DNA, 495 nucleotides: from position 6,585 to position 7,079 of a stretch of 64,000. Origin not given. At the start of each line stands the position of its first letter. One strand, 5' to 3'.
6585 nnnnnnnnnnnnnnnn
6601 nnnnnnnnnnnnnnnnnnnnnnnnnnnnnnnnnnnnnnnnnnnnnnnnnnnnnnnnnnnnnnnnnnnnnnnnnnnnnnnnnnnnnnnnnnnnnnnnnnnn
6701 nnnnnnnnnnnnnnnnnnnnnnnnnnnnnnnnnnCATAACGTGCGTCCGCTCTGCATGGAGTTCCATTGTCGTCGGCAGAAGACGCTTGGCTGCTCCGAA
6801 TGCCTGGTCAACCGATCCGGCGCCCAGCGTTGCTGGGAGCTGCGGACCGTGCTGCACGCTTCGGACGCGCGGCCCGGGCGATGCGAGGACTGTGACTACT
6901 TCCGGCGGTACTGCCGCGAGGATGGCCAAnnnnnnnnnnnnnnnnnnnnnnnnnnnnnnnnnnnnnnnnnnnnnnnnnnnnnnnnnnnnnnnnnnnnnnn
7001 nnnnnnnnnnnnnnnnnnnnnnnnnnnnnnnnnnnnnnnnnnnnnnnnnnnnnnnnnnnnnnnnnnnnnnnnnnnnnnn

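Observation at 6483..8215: Two unexpected leader genes translationally coupled to the Hmc-type operon: an excisionase-HTH/8-Cys protein and a cytoplasmic nine-repeat beta-propeller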

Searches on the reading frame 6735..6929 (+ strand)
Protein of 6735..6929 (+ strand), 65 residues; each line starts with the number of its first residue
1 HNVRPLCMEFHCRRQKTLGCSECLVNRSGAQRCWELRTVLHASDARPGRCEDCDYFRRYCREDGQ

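Call 72: search_protein_families(library=pfam, alignment_id=A5, max_evalue=1)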
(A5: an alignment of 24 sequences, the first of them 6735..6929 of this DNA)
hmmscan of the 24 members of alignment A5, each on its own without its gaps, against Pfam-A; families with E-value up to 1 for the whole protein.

A. member 1, window:6735-6929:+ (65 aa): 0 families

B. families by the number of members that match (of 24 scanned): 14 families
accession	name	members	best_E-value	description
PF12511.13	DUF3716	3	0.014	Protein of unknown function (DUF3716)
PF14843.11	GF_recep_IV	1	0.022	Growth factor receptor domain IV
PF12800.12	Fer4_4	1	0.032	4Fe-4S binding domain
PF15840.10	ARL17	1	0.046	ADP-ribosylation factor-like protein 17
PF04071.17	zf-like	1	0.058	Cysteine-rich small domain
PF17915.7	zf_Rg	1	0.082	Reverse gyrase zinc finger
PF22884.1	Tea_C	1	0.084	Telomere ends associated C-terminal domain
PF17525.8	DUF5447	1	0.093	Lysogeny maintenance protein PflM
PF01155.25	HypA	1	0.12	Hydrogenase/urease nickel incorporation, metallochaperone, hypA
PF19792.4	DUF6276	1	0.2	Family of unknown function (DUF6276)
PF22807.2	TrAA12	1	0.25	TrAA12-like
PF02891.26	zf-MIZ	1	0.26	MIZ/SP-RING zinc finger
PF25612.1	DUF7940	1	0.28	Family of unknown function (DUF7940)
PF16685.11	zf-RING_10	1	0.85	zinc RING finger of MSL2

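Call 73: search_solved_structures(query=A5, max_evalue=10, show_alignments=2)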
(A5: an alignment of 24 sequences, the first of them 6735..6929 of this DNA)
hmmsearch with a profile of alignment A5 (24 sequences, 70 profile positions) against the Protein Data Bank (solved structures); distinct sequences matched with E-value up to 10: 1.
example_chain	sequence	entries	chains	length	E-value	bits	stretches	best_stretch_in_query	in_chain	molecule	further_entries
1ems_A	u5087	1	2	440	1.3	11.9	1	36-65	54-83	NIT-FRAGILE HISTIDINE TRIAD FUSION PROTEIN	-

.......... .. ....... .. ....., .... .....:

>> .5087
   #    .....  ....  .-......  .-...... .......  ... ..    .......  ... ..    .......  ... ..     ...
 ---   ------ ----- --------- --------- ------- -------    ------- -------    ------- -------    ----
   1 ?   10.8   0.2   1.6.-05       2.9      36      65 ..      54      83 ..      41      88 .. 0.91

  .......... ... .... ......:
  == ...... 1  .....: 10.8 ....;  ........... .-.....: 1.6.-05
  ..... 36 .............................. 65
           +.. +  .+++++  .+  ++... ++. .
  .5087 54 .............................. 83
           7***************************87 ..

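Call 77: search_protein_representatives(alignment_id=A5)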
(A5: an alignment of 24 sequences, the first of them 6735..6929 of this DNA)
Query: 24 sequences, 70 profile positions. Proteins with E-value up to 0.001 (for the whole library): 210; up to 1e-10: 32; up to 1e-30: 0. The best 150 are listed.
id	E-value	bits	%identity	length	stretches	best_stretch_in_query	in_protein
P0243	2.8e-20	87.7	-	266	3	4-62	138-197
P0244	3.1e-20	87.6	-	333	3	5-67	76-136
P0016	3.3e-20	87.5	-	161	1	2-69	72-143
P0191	2.8e-19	84.6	-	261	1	2-69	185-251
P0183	5.3e-19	83.7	-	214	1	2-67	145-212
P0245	5.8e-19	83.5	-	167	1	2-67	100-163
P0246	2.0e-18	81.8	-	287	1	2-67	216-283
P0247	2.6e-18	81.4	-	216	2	5-61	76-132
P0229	4.6e-18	80.6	-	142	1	2-69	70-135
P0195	1.9e-17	78.7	-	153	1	2-69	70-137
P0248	8.5e-17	76.6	-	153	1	2-66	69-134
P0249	1.4e-16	75.9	-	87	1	3-68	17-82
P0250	3.8e-16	74.5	-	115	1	2-69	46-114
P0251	4.8e-15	71.0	-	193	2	5-61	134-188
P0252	1.9e-14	69.1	-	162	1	2-66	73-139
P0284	6.0e-08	48.2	-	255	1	6-62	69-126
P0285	7.0e-08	48.0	-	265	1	6-66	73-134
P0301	2.4e-07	46.3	-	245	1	5-62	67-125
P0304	2.9e-07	46.0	-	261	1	5-62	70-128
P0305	3.1e-07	46.0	-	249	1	6-63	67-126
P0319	7.3e-07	44.8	-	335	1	4-65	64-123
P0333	1.6e-06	43.7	-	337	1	4-61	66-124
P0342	2.8e-06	42.9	-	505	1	5-61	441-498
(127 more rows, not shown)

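Call 78: search_protein_families(library=pfam, proteins=[P0284, P0285, P0301, P0304, P0305, P0319, P0333, P0243, P0244, P0342], max_evalue=0.01)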
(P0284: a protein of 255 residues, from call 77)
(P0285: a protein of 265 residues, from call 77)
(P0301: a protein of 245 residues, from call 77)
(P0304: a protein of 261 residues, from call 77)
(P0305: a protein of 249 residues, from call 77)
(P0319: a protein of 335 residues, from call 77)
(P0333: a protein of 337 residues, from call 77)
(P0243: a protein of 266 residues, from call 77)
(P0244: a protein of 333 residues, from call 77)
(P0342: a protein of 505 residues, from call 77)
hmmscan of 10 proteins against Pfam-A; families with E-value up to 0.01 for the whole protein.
P0284 (255 aa): 3 families
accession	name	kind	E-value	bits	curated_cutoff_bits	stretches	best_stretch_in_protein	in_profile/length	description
PF12728.13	HTH_17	-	2.4e-11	44.1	27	1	7-52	2-46/51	Helix-turn-helix domain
PF00376.29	MerR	-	6.3e-09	36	28.2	1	8-43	1-37/38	MerR family regulatory protein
PF13411.12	MerR_1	-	9.6e-05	22.9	21.6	1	8-53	2-47/69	MerR HTH family regulatory protein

P0285 (265 aa): 4 families
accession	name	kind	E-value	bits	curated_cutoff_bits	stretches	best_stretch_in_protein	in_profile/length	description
PF12728.13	HTH_17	-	2.8e-11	43.9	27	1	9-52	1-43/51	Helix-turn-helix domain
PF00376.29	MerR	-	2.4e-08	34.1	28.2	1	11-46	1-37/38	MerR family regulatory protein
PF13411.12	MerR_1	-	0.0005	20.6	21.6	1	11-56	2-47/69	MerR HTH family regulatory protein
PF00072.30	Response_reg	-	0.0027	18.3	30.2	1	139-247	2-110/111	Response regulator receiver domain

P0301 (245 aa): 5 families
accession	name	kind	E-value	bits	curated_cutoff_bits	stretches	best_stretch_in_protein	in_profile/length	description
PF12728.13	HTH_17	-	3.1e-12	47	27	1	1-50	2-50/51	Helix-turn-helix domain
PF00376.29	MerR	-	5.1e-07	29.8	28.2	1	2-37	1-37/38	MerR family regulatory protein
PF00072.30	Response_reg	-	6.6e-06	26.7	30.2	1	134-241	2-110/111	Response regulator receiver domain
PF07037.17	YfeC-like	-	0.0026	18.5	22.9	1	1-38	1-41/122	Transcription regulator YfeC-like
PF13411.12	MerR_1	-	0.0092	16.5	21.6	0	1-36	1-36/69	MerR HTH family regulatory protein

P0304 (261 aa): 3 families
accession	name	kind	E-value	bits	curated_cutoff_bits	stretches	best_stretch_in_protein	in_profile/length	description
PF12728.13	HTH_17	-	9.6e-12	45.4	27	1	7-51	1-44/51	Helix-turn-helix domain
PF00376.29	MerR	-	2.7e-06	27.5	28.2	1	9-42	1-35/38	MerR family regulatory protein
PF13411.12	MerR_1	-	0.002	18.6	21.6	1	9-51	2-44/69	MerR HTH family regulatory protein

P0305 (249 aa): 3 families
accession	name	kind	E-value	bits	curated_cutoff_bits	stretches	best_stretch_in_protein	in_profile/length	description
PF12728.13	HTH_17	-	1.4e-09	38.5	27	1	4-48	2-45/51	Helix-turn-helix domain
PF00376.29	MerR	-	8.1e-08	32.4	28.2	1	5-38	1-35/38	MerR family regulatory protein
PF13411.12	MerR_1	-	4.7e-05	23.9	21.6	1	5-53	2-50/69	MerR HTH family regulatory protein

P0319 (335 aa): 4 families
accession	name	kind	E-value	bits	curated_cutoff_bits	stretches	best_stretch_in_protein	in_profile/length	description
PF12728.13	HTH_17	-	1.5e-09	38.4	27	1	7-53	1-46/51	Helix-turn-helix domain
PF00376.29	MerR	-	3.1e-08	33.7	28.2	1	9-44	1-37/38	MerR family regulatory protein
PF04358.19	DsrC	-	4.7e-08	33.8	24.9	1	260-329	27-102/107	DsrC like protein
PF13411.12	MerR_1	-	0.0036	17.8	21.6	0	9-56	2-49/69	MerR HTH family regulatory protein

P0333 (337 aa): 6 families
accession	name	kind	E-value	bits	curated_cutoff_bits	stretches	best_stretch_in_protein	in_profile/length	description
PF12728.13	HTH_17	-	3.2e-12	47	27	1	5-49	1-44/51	Helix-turn-helix domain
PF00376.29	MerR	-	4.6e-07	30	28.2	1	7-42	1-37/38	MerR family regulatory protein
PF04358.19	DsrC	-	8.5e-07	29.8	24.9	1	264-328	30-101/107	DsrC like protein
PF00072.30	Response_reg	-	6.5e-06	26.7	30.2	1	134-236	1-108/111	Response regulator receiver domain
PF13411.12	MerR_1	-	0.0015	19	21.6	1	7-51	2-46/69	MerR HTH family regulatory protein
PF13730.12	HTH_36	-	0.0044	17.2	25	0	270-312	2-45/55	Helix-turn-helix domain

P0243 (266 aa): 1 family
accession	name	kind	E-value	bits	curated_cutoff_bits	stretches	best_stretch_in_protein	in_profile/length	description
PF13518.12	HTH_28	-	0.0073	16.8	25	0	8-26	16-34/52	Helix-turn-helix domain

P0244 (333 aa): 3 families
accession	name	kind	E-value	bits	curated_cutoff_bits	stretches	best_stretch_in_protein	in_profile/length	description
PF12728.13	HTH_17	-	5.3e-10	39.8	27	1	13-62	1-49/51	Helix-turn-helix domain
PF00376.29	MerR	-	6.1e-07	29.6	28.2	1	17-50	3-37/38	MerR family regulatory protein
PF13411.12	MerR_1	-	0.0031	18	21.6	1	15-51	2-38/69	MerR HTH family regulatory protein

P0342 (505 aa): 0 families

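Call 80: find_encoding_contigs(protein=P0333, flank=8000, max_places=3)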
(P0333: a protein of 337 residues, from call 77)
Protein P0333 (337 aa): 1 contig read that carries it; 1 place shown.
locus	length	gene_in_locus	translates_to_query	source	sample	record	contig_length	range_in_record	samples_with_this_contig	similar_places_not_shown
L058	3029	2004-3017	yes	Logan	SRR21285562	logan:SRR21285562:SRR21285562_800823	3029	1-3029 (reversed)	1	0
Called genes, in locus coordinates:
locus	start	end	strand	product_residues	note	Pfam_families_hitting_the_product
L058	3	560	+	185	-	?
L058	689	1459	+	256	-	PF00702:Hydrolase, PF13344:Hydrolase_6, PF13419:HAD_2 (faint), PF13242:Hydrolase_like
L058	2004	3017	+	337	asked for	PF00376:MerR (weak), PF12728:HTH_17, PF00072:Response_reg (weak), PF04358:DsrC (weak)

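Call 81: find_encoding_contigs(protein=P0319, flank=8000, max_places=3)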
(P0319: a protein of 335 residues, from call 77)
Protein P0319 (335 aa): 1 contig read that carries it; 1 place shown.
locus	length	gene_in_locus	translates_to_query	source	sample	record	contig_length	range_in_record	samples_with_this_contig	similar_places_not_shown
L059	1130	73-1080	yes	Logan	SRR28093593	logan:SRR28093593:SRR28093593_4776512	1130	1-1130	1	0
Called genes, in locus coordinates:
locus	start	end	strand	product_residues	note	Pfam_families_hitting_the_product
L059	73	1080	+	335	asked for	PF00376:MerR, PF12728:HTH_17, PF04358:DsrC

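Call 82: find_encoding_contigs(protein=P0285, flank=8000, max_places=3)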
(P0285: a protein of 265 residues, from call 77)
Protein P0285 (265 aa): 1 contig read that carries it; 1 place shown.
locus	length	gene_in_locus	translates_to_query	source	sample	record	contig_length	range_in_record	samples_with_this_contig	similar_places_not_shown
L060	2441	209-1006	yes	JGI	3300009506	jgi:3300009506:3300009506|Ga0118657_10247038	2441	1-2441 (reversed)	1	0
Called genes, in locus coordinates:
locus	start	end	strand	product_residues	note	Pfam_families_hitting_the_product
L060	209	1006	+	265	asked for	PF12728:HTH_17, PF00376:MerR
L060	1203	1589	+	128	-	PF04358:DsrC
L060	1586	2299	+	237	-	PF02665:Nitrate_red_gam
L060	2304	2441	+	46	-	?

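Call 83: find_encoding_contigs(protein=P0301, flank=8000, max_places=3)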
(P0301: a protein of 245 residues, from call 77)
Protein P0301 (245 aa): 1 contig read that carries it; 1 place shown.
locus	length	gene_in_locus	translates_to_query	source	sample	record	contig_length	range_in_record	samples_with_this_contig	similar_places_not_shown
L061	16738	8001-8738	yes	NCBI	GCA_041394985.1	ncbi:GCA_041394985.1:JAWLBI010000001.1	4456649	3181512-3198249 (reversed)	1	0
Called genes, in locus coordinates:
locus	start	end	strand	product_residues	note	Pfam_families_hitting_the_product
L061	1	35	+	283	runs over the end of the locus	PF01569:PAP2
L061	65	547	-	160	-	PF00072:Response_reg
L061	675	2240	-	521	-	PF00989:PAS, PF13188:PAS_8, PF08448:PAS_4, PF13426:PAS_9, PF08447:PAS_3 (weak), PF00512:HisKA (weak), PF02518:HATPase_c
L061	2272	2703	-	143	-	PF00027:cNMP_binding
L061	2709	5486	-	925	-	PF03219:TLC, PF13646:HEAT_2, PF02985:HEAT (faint), PF13646:HEAT_2 (weak)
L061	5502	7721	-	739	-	PF07695:7TMR-DISM_7TM, PF02518:HATPase_c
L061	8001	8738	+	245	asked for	PF00376:MerR (weak), PF12728:HTH_17, PF00072:Response_reg (weak)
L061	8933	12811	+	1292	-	PF08448:PAS_4, PF13426:PAS_9, PF00989:PAS, PF08448:PAS_4, PF13426:PAS_9, PF08448:PAS_4, PF00989:PAS, PF08447:PAS_3, +14 more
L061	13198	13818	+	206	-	PF13689:DUF4154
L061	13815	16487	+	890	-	PF17152:CHASE8 (weak), PF00672:HAMP, PF08447:PAS_3, PF00989:PAS, PF08448:PAS_4, PF13188:PAS_8 (weak), PF13426:PAS_9 (weak), PF02518:HATPase_c, +1 more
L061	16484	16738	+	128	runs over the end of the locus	PF00072:Response_reg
